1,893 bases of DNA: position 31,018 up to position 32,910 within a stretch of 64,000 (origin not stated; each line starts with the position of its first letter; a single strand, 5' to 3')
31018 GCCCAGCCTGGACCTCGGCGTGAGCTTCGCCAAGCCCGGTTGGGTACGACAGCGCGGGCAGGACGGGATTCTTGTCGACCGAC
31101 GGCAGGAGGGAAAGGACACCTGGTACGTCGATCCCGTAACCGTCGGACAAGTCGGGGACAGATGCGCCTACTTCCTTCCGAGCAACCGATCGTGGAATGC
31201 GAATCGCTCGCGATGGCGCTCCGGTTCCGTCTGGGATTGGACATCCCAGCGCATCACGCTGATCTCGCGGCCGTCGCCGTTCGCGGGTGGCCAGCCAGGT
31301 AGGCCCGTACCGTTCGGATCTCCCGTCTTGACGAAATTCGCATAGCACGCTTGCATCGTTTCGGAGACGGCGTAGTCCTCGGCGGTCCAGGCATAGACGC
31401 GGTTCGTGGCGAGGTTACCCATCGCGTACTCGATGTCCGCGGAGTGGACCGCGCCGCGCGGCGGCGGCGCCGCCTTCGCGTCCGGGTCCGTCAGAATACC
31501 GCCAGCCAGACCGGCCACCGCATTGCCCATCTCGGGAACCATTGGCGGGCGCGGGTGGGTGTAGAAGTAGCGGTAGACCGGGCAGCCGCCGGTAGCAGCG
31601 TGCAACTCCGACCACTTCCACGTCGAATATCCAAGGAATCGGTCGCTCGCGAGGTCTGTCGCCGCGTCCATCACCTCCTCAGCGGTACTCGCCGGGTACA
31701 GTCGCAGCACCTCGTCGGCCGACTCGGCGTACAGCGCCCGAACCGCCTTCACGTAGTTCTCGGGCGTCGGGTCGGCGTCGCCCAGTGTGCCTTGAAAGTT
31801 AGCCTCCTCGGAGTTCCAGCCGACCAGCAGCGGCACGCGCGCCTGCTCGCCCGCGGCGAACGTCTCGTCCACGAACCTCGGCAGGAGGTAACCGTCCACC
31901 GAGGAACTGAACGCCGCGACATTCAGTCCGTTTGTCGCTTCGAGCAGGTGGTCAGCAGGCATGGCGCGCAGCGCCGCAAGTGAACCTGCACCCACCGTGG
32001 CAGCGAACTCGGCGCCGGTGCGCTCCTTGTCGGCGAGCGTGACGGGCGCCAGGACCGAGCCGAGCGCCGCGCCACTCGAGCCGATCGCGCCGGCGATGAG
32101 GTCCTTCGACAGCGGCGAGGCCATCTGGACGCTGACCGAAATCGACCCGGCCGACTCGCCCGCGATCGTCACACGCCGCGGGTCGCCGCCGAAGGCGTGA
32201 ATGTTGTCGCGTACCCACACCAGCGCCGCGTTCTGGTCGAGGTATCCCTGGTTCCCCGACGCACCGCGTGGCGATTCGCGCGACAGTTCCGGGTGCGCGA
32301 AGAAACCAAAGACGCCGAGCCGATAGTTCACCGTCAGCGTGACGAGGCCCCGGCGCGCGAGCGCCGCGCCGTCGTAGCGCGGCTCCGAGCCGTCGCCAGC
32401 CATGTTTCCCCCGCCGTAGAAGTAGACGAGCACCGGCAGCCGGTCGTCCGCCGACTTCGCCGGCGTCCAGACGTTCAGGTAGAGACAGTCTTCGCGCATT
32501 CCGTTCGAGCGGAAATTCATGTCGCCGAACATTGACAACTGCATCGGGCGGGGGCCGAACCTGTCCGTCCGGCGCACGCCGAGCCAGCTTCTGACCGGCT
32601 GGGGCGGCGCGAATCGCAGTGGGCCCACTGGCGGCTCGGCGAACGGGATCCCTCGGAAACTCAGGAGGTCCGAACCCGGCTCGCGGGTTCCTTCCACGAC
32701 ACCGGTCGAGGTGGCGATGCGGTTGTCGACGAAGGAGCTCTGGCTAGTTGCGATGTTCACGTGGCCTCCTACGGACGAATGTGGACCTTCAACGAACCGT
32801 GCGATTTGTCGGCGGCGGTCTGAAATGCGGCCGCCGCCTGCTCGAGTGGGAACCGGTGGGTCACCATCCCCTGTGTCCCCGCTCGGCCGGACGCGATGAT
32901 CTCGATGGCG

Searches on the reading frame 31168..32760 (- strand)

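Call 94: search_protein_families(library=pfam, proteins=[window:31168-32760:-], max_evalue=0.00001)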
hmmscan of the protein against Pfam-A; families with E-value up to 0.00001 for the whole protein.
window:31168-32760:- (530 aa): 2 families
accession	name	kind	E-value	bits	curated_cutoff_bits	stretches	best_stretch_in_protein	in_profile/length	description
PF00135.34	COesterase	-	2.7e-104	350.4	27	1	13-510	3-501/515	Carboxylesterase family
PF20434.5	BD-FAE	-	3.9e-08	33.5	26.8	1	95-206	1-100/215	BD-FAE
